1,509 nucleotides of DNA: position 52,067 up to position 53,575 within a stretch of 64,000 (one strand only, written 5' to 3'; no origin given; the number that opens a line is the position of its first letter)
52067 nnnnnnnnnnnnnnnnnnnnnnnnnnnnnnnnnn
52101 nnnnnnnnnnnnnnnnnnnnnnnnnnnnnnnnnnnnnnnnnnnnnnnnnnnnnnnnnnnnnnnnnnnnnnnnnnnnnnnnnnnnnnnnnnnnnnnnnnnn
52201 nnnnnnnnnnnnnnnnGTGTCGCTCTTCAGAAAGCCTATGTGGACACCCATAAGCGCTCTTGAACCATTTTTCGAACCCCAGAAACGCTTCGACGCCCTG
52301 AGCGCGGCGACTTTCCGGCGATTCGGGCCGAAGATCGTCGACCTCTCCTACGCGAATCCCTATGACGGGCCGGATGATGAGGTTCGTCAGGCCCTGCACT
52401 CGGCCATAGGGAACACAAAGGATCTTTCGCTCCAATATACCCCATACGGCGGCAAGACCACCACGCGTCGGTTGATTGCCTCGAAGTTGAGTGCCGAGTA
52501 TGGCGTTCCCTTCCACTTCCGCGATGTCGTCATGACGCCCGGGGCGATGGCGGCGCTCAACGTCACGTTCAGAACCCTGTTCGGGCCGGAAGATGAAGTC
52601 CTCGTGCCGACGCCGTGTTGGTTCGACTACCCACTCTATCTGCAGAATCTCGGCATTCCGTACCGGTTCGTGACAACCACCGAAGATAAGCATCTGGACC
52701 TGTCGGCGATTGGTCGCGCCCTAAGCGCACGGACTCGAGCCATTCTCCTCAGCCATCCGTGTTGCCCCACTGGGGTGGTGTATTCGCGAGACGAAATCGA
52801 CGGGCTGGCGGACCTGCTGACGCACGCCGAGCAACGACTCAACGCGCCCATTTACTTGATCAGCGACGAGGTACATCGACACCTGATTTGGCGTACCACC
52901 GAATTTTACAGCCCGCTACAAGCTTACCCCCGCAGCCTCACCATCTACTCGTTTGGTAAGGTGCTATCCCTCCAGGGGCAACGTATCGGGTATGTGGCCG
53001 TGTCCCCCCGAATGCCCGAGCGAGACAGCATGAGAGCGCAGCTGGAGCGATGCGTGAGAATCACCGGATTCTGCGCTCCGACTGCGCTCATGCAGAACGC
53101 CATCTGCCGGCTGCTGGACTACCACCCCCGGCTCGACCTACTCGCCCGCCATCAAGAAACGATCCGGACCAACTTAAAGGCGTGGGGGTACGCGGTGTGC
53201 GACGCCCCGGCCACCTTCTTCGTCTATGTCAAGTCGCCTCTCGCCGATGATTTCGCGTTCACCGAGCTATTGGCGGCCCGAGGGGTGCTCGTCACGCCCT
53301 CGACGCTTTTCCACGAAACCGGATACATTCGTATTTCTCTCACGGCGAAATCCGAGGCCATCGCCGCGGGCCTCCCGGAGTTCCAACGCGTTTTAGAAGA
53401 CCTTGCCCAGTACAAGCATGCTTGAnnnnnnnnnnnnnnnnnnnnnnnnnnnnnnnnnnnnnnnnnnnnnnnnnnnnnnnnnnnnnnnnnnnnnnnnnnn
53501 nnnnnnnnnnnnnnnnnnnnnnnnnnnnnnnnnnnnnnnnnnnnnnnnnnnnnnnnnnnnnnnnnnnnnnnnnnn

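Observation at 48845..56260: Cassette II: FemAB-like transferase, GNAT, acyl-AMP ligase, aminotransferase, Cys-less AsnB homologue, carrier protein and aldo-keto reductase between repeat copies A and B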

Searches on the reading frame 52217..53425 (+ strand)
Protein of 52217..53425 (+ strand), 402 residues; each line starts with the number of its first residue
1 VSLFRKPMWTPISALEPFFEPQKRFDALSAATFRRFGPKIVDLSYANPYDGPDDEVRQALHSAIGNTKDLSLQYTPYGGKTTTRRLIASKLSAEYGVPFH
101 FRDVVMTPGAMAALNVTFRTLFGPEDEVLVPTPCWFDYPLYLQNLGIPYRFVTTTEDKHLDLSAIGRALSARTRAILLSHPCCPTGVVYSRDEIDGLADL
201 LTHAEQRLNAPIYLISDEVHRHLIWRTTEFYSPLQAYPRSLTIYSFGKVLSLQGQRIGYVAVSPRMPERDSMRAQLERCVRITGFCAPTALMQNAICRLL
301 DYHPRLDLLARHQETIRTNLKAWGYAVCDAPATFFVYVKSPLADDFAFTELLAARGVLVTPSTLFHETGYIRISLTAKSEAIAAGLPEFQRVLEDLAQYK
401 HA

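Call 4: search_protein_families(library=ncbifam, proteins=[window:52217-53425:+], max_evalue=0.001)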
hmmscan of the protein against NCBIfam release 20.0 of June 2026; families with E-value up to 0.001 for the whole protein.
window:52217-53425:+ (402 aa): 61 families (the best 25 are shown)
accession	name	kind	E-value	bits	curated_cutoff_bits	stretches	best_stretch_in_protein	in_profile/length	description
NF005305.0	PRK06836.1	equivalog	9.8e-89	298.3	376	1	39-396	35-394/396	pyridoxal phosphate-dependent aminotransferase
NF041364.1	GntC_guanitoxin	equivalog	7e-46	156.7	415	1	42-390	2-354/356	guanitoxin biosynthesis PLP-dependent (S)-gamma-hydroxy-L-arginine cyclodehydratase GntC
NF005732.0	PRK07550.1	equivalog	7.4e-39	133.9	366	1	39-380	33-374/389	aminotransferase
NF041091.1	asp_aminotase_Arch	equivalog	2.3e-35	122.2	550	1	32-391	21-373/376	aspartate aminotransferase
NF006488.0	PRK08912.1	equivalog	2.4e-33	115.6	498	1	50-383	38-374/387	aminotransferase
NF005744.0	PRK07568.1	subfamily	6.1e-31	107.6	389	1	52-366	40-358/398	pyridoxal phosphate-dependent aminotransferase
NF006569.0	PRK09082.1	subfamily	2.2e-30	106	420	1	51-369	43-359/386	methionine aminotransferase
TIGR01265.1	tyr_nico_aTase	subfamily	1.4e-29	103.3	292.45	1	53-385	50-391/403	tyrosine/nicotianamine family aminotransferase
NF004769.0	PRK06107.1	equivalog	3.3e-29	101.9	617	1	30-263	25-256/402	aspartate transaminase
NF005817.0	PRK07683.1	equivalog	8.1e-28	97.2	575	1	52-394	42-382/387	aminotransferase A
NF005855.0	PRK07777.1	equivalog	3.8e-27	95.6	553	1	50-368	41-358/391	pyridoxal phosphate-dependent aminotransferase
NF005588.0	PRK07309.1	equivalog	7.7e-26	90.9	576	1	38-392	30-385/391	pyridoxal phosphate-dependent aminotransferase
NF004770.0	PRK06108.1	subfamily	1.4e-25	90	422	1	73-394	68-393/396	pyridoxal phosphate-dependent aminotransferase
NF005816.0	PRK07682.1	equivalog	1.2e-24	86.7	620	1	72-397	60-387/390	aminotransferase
NF004621.0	PRK05957.1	equivalog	2.7e-24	85.6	498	1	51-385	40-375/389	pyridoxal phosphate-dependent aminotransferase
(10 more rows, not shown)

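Call 5: search_protein_families(library=pfam, proteins=[window:52217-53425:+], max_evalue=0.001)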
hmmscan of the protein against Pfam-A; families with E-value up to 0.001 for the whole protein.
window:52217-53425:+ (402 aa): 1 family
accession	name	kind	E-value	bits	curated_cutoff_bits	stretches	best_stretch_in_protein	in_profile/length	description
PF00155.27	Aminotran_1_2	-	4.1e-41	141.8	19.7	1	39-377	2-347/361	Aminotransferase class I and II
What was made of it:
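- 52238..53425 (+): Core gene 2: fold-type I (class I/II) PLP aminotransferase. It overlaps the ligase by 26 nt. Aminotran_1_2 141.8 bits; NF005305 298 bits, below its cut-off of 376 (calls 4, 5).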

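Call 33: search_solved_structures(query=window:52217-53425:+, max_evalue=1e-15, show_alignments=0)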
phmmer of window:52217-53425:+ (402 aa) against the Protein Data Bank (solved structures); distinct sequences matched with E-value up to 1e-15: 23.
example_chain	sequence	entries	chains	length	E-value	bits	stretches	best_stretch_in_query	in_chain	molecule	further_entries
3ele_A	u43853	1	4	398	8.1e-40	140.2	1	39-393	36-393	Amino Transferase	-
1b5o_A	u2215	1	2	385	3.2e-33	118.5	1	30-393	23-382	PROTEIN (ASPARTATE AMINOTRANSFERASE)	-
1bkg_A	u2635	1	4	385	3.2e-33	118.5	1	30-393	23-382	ASPARTATE AMINOTRANSFERASE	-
1b5p_A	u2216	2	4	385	3.5e-33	118.4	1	30-393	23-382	PROTEIN (ASPARTATE AMINOTRANSFERASE) | ASPARTATE AMINOTRANSFERASE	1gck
5bj3_A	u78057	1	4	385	3.6e-33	118.3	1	30-393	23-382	PROTEIN (ASPARTATE AMINOTRANSFERASE)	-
1gc3_A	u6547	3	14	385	3.7e-33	118.3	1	30-393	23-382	ASPARTATE AMINOTRANSFERASE | PROTEIN (ASPARTATE AMINOTRANSFERASE)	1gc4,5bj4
1bjw_A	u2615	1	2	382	5.3e-33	117.8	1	30-393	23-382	ASPARTATE AMINOTRANSFERASE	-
1o4s_A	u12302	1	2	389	9.7e-27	97.2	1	25-390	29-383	Aspartate aminotransferase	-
8wkj_A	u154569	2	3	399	8.5e-25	90.8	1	27-391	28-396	Aminotransferase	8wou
1v2d_A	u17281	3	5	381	1.4e-24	90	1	41-366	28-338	Glutamine Aminotransferase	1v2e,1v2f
1dju_A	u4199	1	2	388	3.5e-24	88.7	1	66-395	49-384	AROMATIC AMINOTRANSFERASE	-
1gd9_A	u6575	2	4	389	3.5e-24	88.7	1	66-395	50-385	ASPARTATE AMINOTRANSFERASE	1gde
6f77_A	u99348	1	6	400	2.1e-23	86.2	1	33-265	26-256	Aspartate aminotransferase A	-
1j32_A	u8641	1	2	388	1.4e-21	80.2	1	57-394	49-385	aspartate aminotransferase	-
4my5_A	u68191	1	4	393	7.2e-21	77.8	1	38-396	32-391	Putative amino acid aminotransferase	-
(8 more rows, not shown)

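Call 44: search_solved_structures(query=window:52238-53425:+, max_evalue=1e-30, show_alignments=2)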
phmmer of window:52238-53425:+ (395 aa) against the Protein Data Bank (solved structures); distinct sequences matched with E-value up to 1e-30: 7.
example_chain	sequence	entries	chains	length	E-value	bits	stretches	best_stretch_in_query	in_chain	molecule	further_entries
3ele_A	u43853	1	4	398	8.2e-40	140.2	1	32-386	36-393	Amino Transferase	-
1b5o_A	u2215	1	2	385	3.1e-33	118.5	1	23-386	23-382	PROTEIN (ASPARTATE AMINOTRANSFERASE)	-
1bkg_A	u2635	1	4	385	3.2e-33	118.5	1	23-386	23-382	ASPARTATE AMINOTRANSFERASE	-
1b5p_A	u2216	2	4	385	3.5e-33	118.4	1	23-386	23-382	PROTEIN (ASPARTATE AMINOTRANSFERASE) | ASPARTATE AMINOTRANSFERASE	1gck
5bj3_A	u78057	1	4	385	3.6e-33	118.4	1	23-386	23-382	PROTEIN (ASPARTATE AMINOTRANSFERASE)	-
1gc3_A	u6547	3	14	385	3.6e-33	118.3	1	23-386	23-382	ASPARTATE AMINOTRANSFERASE | PROTEIN (ASPARTATE AMINOTRANSFERASE)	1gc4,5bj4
1bjw_A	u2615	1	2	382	5.3e-33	117.8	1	23-386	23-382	ASPARTATE AMINOTRANSFERASE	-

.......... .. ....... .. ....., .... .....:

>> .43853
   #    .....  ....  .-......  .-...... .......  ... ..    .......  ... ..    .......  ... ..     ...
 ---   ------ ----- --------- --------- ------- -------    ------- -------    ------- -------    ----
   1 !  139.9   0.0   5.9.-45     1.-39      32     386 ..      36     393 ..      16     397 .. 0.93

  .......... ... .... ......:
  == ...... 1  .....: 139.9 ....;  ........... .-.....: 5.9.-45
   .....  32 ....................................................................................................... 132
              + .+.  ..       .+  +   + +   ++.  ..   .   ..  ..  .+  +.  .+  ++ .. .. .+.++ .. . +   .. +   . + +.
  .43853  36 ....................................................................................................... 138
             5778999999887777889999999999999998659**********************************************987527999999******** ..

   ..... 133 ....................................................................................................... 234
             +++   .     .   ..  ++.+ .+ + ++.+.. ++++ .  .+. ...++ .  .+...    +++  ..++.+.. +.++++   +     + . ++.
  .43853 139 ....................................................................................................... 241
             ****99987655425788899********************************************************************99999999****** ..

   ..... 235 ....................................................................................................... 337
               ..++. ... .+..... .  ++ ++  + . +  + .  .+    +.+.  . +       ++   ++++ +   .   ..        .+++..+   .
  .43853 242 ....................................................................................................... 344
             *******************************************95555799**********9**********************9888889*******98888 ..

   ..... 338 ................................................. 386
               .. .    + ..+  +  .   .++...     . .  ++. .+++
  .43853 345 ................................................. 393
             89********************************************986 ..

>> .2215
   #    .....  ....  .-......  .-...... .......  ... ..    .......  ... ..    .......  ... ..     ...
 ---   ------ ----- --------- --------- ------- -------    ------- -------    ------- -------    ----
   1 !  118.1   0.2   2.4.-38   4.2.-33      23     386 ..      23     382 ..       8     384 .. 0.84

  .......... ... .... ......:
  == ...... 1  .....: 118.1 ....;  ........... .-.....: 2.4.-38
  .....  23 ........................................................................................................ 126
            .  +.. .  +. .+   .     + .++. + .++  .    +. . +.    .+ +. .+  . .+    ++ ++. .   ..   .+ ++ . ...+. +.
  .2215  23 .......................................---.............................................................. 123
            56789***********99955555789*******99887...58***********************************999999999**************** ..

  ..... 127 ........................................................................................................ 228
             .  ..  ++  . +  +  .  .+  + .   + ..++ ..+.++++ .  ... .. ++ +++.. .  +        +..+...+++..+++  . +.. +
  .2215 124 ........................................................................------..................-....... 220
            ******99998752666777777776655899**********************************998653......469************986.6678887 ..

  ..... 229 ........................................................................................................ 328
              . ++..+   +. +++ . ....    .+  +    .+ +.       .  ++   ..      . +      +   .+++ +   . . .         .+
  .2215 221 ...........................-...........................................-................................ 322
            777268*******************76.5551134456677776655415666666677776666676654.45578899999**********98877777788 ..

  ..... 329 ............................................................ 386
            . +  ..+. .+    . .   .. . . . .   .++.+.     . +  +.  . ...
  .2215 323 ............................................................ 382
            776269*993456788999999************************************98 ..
